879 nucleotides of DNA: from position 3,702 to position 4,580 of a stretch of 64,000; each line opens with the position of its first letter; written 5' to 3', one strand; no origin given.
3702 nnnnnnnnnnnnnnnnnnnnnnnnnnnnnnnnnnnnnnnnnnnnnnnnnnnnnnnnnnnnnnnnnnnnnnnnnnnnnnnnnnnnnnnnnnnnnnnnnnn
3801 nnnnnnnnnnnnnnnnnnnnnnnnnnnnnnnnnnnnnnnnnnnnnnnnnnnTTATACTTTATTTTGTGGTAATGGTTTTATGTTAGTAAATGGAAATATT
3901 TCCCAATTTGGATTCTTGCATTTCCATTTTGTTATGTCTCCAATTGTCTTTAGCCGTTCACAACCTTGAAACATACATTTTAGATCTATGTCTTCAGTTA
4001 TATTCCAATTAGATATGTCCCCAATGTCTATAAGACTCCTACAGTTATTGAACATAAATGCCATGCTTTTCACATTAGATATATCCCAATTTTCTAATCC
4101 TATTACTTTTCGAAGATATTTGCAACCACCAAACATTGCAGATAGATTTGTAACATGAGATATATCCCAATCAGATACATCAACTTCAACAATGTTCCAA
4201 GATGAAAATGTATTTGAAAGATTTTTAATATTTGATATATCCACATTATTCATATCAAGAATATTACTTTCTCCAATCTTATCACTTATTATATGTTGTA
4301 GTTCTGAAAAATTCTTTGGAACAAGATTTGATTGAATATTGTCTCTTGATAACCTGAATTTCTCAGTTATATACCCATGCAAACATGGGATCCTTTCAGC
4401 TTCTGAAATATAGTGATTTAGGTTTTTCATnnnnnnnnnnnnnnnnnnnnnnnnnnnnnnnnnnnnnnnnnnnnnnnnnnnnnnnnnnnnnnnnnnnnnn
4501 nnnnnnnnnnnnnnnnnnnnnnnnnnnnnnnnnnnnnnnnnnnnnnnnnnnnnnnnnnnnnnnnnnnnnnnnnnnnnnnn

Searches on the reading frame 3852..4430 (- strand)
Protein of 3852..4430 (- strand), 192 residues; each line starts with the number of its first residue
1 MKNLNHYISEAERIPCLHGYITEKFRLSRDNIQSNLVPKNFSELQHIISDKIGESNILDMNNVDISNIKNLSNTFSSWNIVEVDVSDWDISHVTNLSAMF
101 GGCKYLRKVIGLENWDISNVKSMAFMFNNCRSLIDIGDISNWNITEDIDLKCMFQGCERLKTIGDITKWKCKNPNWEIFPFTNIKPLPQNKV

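Call 62: search_protein_families(library=phrogs, proteins=[window:3852-4430:-], max_evalue=0.0001)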
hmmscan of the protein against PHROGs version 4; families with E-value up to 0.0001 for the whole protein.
window:3852-4430:- (192 aa): 5 families
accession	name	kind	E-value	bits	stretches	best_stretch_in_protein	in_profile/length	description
phrog_17273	-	unknown function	2e-15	56.2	1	38-173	1158-1286/1713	-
phrog_3649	-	unknown function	2e-12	47.8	1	62-158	183-279/375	-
phrog_22899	-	unknown function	8.5e-12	44.2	1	34-160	226-349/1857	-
phrog_9915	-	unknown function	1.3e-07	30.3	1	67-166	1435-1534/1813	-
phrog_29123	-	unknown function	9.9e-06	25.4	0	53-115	347-408/459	-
